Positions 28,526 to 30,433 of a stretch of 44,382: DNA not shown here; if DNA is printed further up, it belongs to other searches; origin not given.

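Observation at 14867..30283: Four paralogous ECF-sigma / membrane-anchored PQQ-like beta-propeller gene pairs packed into about 15 kb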

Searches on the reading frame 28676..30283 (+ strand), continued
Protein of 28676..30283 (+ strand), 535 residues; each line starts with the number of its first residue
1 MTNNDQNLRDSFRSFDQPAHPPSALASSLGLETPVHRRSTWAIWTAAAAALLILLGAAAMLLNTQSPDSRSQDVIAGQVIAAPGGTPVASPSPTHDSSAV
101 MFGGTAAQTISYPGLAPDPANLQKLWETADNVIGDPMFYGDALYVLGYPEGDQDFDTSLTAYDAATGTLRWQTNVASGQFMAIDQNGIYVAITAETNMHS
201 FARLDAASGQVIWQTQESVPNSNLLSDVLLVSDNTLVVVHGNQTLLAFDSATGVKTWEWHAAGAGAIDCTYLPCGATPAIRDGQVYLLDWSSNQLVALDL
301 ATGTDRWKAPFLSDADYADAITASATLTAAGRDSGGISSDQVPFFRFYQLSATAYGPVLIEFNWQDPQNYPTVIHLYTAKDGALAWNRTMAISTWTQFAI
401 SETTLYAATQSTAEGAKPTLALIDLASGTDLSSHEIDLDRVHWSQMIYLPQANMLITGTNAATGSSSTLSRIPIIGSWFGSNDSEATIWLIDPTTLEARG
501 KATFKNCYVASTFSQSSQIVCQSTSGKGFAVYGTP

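Call 60: find_encoding_contigs(protein=P0033, flank=5000, max_places=2)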
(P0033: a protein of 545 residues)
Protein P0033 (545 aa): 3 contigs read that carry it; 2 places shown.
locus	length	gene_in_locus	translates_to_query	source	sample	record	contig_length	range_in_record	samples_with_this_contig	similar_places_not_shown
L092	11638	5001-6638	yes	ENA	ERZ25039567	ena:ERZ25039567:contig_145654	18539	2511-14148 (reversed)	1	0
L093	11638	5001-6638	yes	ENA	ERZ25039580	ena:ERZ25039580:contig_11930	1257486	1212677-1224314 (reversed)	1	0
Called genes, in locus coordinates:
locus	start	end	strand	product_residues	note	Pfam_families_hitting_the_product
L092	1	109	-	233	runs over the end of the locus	-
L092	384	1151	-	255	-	-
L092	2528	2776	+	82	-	PF07638:Sigma70_ECF (weak), PF08281:Sigma70_r4_2, PF04545:Sigma70_r4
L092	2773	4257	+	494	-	PF01011:PQQ (faint), PF13360:PQQ_2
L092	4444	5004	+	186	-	PF04542:Sigma70_r2, PF08281:Sigma70_r4_2, PF04545:Sigma70_r4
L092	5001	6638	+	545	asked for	PF13360:PQQ_2, PF01011:PQQ (faint), PF13360:PQQ_2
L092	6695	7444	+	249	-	PF04542:Sigma70_r2, PF07638:Sigma70_ECF (weak), PF08281:Sigma70_r4_2, PF04545:Sigma70_r4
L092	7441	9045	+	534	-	PF01011:PQQ (faint), PF13570:Beta-prop_ACSF4 (faint), PF13360:PQQ_2 (weak)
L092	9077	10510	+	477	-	PF13360:PQQ_2, PF01011:PQQ (faint), PF13360:PQQ_2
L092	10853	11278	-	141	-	PF01551:Peptidase_M23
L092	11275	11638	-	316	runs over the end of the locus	PF08239:SH3_3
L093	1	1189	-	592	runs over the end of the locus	-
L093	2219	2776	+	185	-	PF04542:Sigma70_r2, PF07638:Sigma70_ECF, PF08281:Sigma70_r4_2, PF04545:Sigma70_r4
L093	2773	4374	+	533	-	PF01011:PQQ (faint), PF13360:PQQ_2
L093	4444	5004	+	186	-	PF04542:Sigma70_r2, PF08281:Sigma70_r4_2, PF04545:Sigma70_r4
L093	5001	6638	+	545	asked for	PF13360:PQQ_2, PF01011:PQQ (faint), PF13360:PQQ_2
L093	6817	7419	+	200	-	PF04542:Sigma70_r2, PF07638:Sigma70_ECF (weak), PF08281:Sigma70_r4_2, PF04545:Sigma70_r4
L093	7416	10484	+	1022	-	PF01011:PQQ (faint), PF23727:Beta-prop_FAM234A_B (faint), PF13570:Beta-prop_ACSF4 (faint), PF13360:PQQ_2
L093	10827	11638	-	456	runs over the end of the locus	PF08239:SH3_3, PF01551:Peptidase_M23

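Call 61: find_encoding_contigs(protein=P0129, flank=5000, max_places=2)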
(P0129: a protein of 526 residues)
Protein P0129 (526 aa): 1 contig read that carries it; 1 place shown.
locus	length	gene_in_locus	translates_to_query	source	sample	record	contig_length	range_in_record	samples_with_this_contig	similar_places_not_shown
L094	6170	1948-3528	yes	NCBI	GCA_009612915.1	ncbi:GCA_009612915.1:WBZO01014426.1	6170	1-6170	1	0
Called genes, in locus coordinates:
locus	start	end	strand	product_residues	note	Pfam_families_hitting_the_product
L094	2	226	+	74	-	?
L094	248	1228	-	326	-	PF19420:DDAH_eukar, PF02274:ADI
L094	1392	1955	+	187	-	PF04542:Sigma70_r2, PF07638:Sigma70_ECF (weak), PF08281:Sigma70_r4_2, PF04545:Sigma70_r4 (weak)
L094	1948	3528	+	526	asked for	PF01011:PQQ (faint), PF13360:PQQ_2, PF13570:Beta-prop_ACSF4 (faint), PF13360:PQQ_2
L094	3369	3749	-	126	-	-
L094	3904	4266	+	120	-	-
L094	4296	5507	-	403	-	PF07005:SBD_N, PF17042:NBD_C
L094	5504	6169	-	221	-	?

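Call 71: predict_structure(alignment_id=A5)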
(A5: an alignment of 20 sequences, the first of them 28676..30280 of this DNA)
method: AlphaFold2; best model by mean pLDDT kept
length: 535 residues; sequences in the alignment: 20
mean_pLDDT: 78.8   pTM: 0.75
mean pLDDT of the five models: 78.8, 78.0, 76.5, 76.1, 75.3
residues with pLDDT >= 90: 204; 70-90: 195; 50-70: 69; < 50: 67
segments of 3 or more residues with pLDDT < 50: 1-4, 32-38, 61-96, 465-480
pLDDT, mean of each block of 10 residues (from residue 1): 61 60 62 44 68 72 37 32 36 49 80 89 93 86 85 70 96 85 92 87 95 92 78 90 89 95 79 82 91 94 96 89 88 71 75 93 77 94 95 83 91 80 95 81 79 88 53 46 79 89 88 91 86 89
secondary structure, 60 per line:
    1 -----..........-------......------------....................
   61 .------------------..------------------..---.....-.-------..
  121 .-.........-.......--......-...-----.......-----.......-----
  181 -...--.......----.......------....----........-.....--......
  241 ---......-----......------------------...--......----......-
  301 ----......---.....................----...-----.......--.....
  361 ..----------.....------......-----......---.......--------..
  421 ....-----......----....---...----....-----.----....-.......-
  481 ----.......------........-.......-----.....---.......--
elements in order: H6-15 H23-28 H41-61 H105-109 E123-131 E133-139 E142-147 E157-163 E169-175 E182-184 E187-193 E198-204 E211-214 H221-226 E228-232 E235-240 E244-249 E255-260 E279-281 E284-289 E294-299 E305-310 H314-334 E347-353 E356-362 E373-377 E384-389 E395-400 E404-410 E419-424 E430-435 H440-443 E447-449 E454-457 H468-471 H473-479 E485-491 E498-505 E507-513 E519-523 E527-533

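Call 77: fold_search(model_id=the predicted structure, library=pdb)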
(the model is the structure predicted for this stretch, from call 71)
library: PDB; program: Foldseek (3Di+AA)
matches with E <= 10: 1787; with E <= 0.001: 1301
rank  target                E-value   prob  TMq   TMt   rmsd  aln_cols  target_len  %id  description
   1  7cqy_F                4.2e-16  1.00  0.46  0.54  12.1       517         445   13  Tetrathionate hydrolase from Acidithiobacillus ferrooxidans mutant - D325N (released 2021-01-27)
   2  6l8a_A                1.9e-15  1.00  0.46  0.53  12.4       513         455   13  Tetrathionate hydrolase from Acidithiobacillus ferrooxidans (released 2020-11-11)
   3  7cqy_A                3.1e-15  1.00  0.48  0.58  11.1       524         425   14  Tetrathionate hydrolase from Acidithiobacillus ferrooxidans mutant - D325N (released 2021-01-27)
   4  7cqy_D                7.2e-15  1.00  0.47  0.54  11.9       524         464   13  Tetrathionate hydrolase from Acidithiobacillus ferrooxidans mutant - D325N (released 2021-01-27)
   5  6l8a_F                9.4e-15  1.00  0.43  0.49  13.4       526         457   12  Tetrathionate hydrolase from Acidithiobacillus ferrooxidans (released 2020-11-11)
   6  8qpv_B                1.0e-14  1.00  0.47  0.65   6.2       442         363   14  Handover Complex: BAM bound OmpX and extended SurA (released 2024-09-25)
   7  7cqy_E                1.0e-14  1.00  0.50  0.58  10.6       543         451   13  Tetrathionate hydrolase from Acidithiobacillus ferrooxidans mutant - D325N (released 2021-01-27)
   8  6l8a_D                1.0e-14  1.00  0.45  0.52  12.6       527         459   13  Tetrathionate hydrolase from Acidithiobacillus ferrooxidans (released 2020-11-11)
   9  6l8a_C                1.2e-14  1.00  0.45  0.55  12.2       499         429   14  Tetrathionate hydrolase from Acidithiobacillus ferrooxidans (released 2020-11-11)
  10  4imm_A                1.7e-14  1.00  0.43  0.63   6.2       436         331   12  The crystal structure of BamB from Moraxella catarrhalis (released 2014-03-26)
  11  9a3d_MODEL_1_A        2.1e-14  1.00  0.48  0.63   6.7       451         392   14  Model of E. coli BamB by in-cell photo-crosslinking MS and deep learning (released 2023-02-24)
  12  8bvq_B                2.1e-14  1.00  0.45  0.62   9.9       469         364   12  E. coli BAM complex (BamABCDE) bound to darobactin B (released 2023-05-24)
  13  7cqy_C                2.1e-14  1.00  0.44  0.55  12.8       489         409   13  Tetrathionate hydrolase from Acidithiobacillus ferrooxidans mutant - D325N (released 2021-01-27)
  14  7cqy_B                2.4e-14  1.00  0.44  0.53  12.6       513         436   13  Tetrathionate hydrolase from Acidithiobacillus ferrooxidans mutant - D325N (released 2021-01-27)
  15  8orr                  2.7e-14  1.00  0.44  0.63   7.0       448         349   15  Outer membrane protein assembly factor BamB from Klebsiella pneumoniae (released 2024-04-24)
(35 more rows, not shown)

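Call 78: search_protein_families(library=ncbifam, max_evalue=0.01, proteins=[P0068, P0032, P0033, P0129, P0051])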
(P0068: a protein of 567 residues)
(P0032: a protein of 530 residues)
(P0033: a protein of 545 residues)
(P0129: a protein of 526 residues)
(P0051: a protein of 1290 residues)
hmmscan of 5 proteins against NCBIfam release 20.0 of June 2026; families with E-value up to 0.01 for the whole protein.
P0068 (567 aa): 7 families
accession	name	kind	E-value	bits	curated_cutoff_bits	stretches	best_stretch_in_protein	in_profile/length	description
TIGR03300.1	assembly_YfgL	equivalog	1.7e-22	79.6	285.2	2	249-368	31-136/377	outer membrane protein assembly factor BamB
NF008351.0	PRK11138.1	equivalog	1.6e-19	69.7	423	2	258-373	45-156/394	outer membrane protein assembly factor BamB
TIGR03075.1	PQQ_enz_alc_DH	subfamily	1.2e-13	50.6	480.05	1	270-421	59-197/530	PQQ-dependent dehydrogenase, methanol/ethanol family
NF053615.1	SerThrKinAfsKStmc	equivalog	9.2e-12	44.4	1300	1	248-376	584-703/809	protein serine/threonine kinase AfsK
TIGR03074.1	PQQ_membr_DH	subfamily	2.1e-11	42.4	832.65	1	274-313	207-246/783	membrane-bound PQQ-dependent dehydrogenase, glucose/quinate/shikimate family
TIGR04528.1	acido_non_PQQ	subfamily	7.4e-11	41.5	650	1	241-310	395-463/493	acido-empty-quinoprotein group A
NF041516.1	PA2928_fam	subfamily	9e-05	22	70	0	294-361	73-125/376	PA2928 family protein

P0032 (530 aa): 7 families
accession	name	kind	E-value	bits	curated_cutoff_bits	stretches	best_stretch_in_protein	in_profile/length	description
TIGR03300.1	assembly_YfgL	equivalog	2.7e-09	36.2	285.2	1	249-360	59-144/377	outer membrane protein assembly factor BamB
TIGR03075.1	PQQ_enz_alc_DH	subfamily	3.7e-07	29.1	480.05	1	250-493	64-290/530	PQQ-dependent dehydrogenase, methanol/ethanol family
NF008351.0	PRK11138.1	equivalog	6.6e-07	28.2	423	1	246-359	60-158/394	outer membrane protein assembly factor BamB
NF053615.1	SerThrKinAfsKStmc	equivalog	1.3e-05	24.1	1300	0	165-281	584-690/809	protein serine/threonine kinase AfsK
TIGR04528.1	acido_non_PQQ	subfamily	1.8e-05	23.8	650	0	392-492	75-180/493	acido-empty-quinoprotein group A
NF052375.1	antisigma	equivalog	0.0011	19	100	1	13-112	44-134/217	anti-sigma factor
NF041516.1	PA2928_fam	subfamily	0.0023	17.4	70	0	407-487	294-371/376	PA2928 family protein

P0033 (545 aa): 7 families
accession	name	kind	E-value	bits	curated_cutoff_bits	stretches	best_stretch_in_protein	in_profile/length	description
TIGR03300.1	assembly_YfgL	equivalog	7.8e-16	57.7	285.2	2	135-332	38-217/377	outer membrane protein assembly factor BamB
NF008351.0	PRK11138.1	equivalog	5.2e-10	38.4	423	1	249-405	64-202/394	outer membrane protein assembly factor BamB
NF053615.1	SerThrKinAfsKStmc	equivalog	1.7e-08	33.6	1300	1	166-343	496-656/809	protein serine/threonine kinase AfsK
TIGR03075.1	PQQ_enz_alc_DH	subfamily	5.8e-07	28.5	480.05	1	260-346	75-161/530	PQQ-dependent dehydrogenase, methanol/ethanol family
TIGR04528.1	acido_non_PQQ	subfamily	3.8e-06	25.9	650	1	256-391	59-183/493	acido-empty-quinoprotein group A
NF041516.1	PA2928_fam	subfamily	4.3e-05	23.1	70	0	172-272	70-172/376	PA2928 family protein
TIGR03074.1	PQQ_membr_DH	subfamily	0.0079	14.1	832.65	0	255-291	214-250/783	membrane-bound PQQ-dependent dehydrogenase, glucose/quinate/shikimate family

P0129 (526 aa): 6 families
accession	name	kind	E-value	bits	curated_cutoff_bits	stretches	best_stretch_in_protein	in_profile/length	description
TIGR03300.1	assembly_YfgL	equivalog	2.2e-21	76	285.2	4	255-338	59-134/377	outer membrane protein assembly factor BamB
NF053615.1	SerThrKinAfsKStmc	equivalog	1e-17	64.1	1300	1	189-516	505-804/809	protein serine/threonine kinase AfsK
NF008351.0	PRK11138.1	equivalog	4.4e-17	61.7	423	3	256-359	64-165/394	outer membrane protein assembly factor BamB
TIGR03075.1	PQQ_enz_alc_DH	subfamily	2.9e-14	52.6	480.05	2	254-359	62-170/530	PQQ-dependent dehydrogenase, methanol/ethanol family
TIGR04528.1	acido_non_PQQ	subfamily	8.5e-14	51.2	650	1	254-363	51-156/493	acido-empty-quinoprotein group A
NF040673.1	PLuB_PQQ_rpt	exception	0.0024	16.8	250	0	380-436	311-368/395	PLuB system PQQ-binding repeat protein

P0051 (1290 aa): 8 families
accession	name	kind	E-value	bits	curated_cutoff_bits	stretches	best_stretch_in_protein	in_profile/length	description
TIGR03300.1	assembly_YfgL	equivalog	2.8e-35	121.7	285.2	3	1117-1213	43-141/377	outer membrane protein assembly factor BamB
NF008351.0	PRK11138.1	equivalog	5.3e-25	87.7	423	5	1134-1229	118-210/394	outer membrane protein assembly factor BamB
NF041516.1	PA2928_fam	subfamily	3.1e-22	79.5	70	1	883-1127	74-337/376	PA2928 family protein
TIGR03075.1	PQQ_enz_alc_DH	subfamily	3.9e-18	65.3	480.05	1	277-431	64-202/530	PQQ-dependent dehydrogenase, methanol/ethanol family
TIGR04528.1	acido_non_PQQ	subfamily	2.5e-16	59.5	650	1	761-900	61-185/493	acido-empty-quinoprotein group A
NF040673.1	PLuB_PQQ_rpt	exception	3.6e-05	22.9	250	0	202-266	310-370/395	PLuB system PQQ-binding repeat protein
NF053768.1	CIS12_fam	equivalog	6.3e-05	21.8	860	0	1135-1214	96-175/715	CIS12 family contractile injection system protein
TIGR03907.1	QH_beta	equivalog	0.00074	18.7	223.2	0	351-423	57-127/338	quinohemoprotein amine dehydrogenase subunit beta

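Call 90: find_encoding_contigs(protein=P0025, flank=8000, max_places=3)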
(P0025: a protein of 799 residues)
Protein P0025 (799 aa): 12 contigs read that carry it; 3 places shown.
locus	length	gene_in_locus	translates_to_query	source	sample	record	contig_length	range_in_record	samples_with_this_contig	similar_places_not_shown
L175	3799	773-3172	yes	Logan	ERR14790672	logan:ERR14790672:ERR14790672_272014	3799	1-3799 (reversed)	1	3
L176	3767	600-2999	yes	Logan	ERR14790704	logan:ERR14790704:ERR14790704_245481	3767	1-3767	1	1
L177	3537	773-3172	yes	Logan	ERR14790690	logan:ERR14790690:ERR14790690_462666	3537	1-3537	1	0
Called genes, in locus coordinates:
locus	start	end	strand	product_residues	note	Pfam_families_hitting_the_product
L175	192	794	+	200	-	PF04542:Sigma70_r2, PF08281:Sigma70_r4_2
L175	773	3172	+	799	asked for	PF01011:PQQ (faint), PF25293:Beta-prop_EMC1_N (faint), PF13360:PQQ_2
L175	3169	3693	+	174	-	-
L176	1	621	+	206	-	?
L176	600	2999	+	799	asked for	PF01011:PQQ (faint), PF25293:Beta-prop_EMC1_N (faint), PF13360:PQQ_2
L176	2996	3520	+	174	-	-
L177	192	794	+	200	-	PF04542:Sigma70_r2, PF08281:Sigma70_r4_2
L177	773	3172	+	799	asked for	PF01011:PQQ (faint), PF25293:Beta-prop_EMC1_N (faint), PF13360:PQQ_2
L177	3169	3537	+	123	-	?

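Call 91: find_encoding_contigs(protein=P0030, flank=8000, max_places=3)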
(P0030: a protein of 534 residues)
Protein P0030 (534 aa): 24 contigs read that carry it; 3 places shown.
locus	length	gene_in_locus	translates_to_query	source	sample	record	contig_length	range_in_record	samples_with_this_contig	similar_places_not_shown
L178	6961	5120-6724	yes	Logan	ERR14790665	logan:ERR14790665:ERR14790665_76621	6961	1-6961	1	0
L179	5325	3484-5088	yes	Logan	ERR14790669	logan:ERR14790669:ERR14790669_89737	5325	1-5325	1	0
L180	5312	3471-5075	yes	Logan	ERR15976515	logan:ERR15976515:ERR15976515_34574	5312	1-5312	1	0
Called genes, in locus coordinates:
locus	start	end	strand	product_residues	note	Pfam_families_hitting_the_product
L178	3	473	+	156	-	?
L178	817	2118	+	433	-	PF01381:HTH_3, PF12802:MarR_2 (faint), PF12844:HTH_19 (weak), PF13412:HTH_24 (weak), PF13443:HTH_26 (weak), PF13560:HTH_31, PF13191:AAA_16 (weak), PF13401:AAA_22 (weak)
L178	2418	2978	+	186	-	PF04542:Sigma70_r2, PF07638:Sigma70_ECF (faint), PF08281:Sigma70_r4_2, PF04545:Sigma70_r4 (weak)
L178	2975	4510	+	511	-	PF13360:PQQ_2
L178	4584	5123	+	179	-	PF04542:Sigma70_r2, PF08281:Sigma70_r4_2, PF04545:Sigma70_r4 (weak)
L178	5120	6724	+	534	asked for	PF13570:Beta-prop_ACSF4 (faint), PF13360:PQQ_2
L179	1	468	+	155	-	?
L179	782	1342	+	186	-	PF04542:Sigma70_r2, PF07638:Sigma70_ECF (faint), PF08281:Sigma70_r4_2, PF04545:Sigma70_r4 (weak)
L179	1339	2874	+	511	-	PF13360:PQQ_2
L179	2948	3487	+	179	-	PF04542:Sigma70_r2, PF08281:Sigma70_r4_2, PF04545:Sigma70_r4 (weak)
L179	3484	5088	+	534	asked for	PF13570:Beta-prop_ACSF4 (faint), PF13360:PQQ_2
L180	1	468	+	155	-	?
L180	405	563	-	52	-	-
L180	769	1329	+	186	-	PF04542:Sigma70_r2, PF07638:Sigma70_ECF (faint), PF08281:Sigma70_r4_2, PF04545:Sigma70_r4 (weak)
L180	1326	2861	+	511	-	PF13360:PQQ_2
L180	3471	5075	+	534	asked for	PF13570:Beta-prop_ACSF4 (faint), PF13360:PQQ_2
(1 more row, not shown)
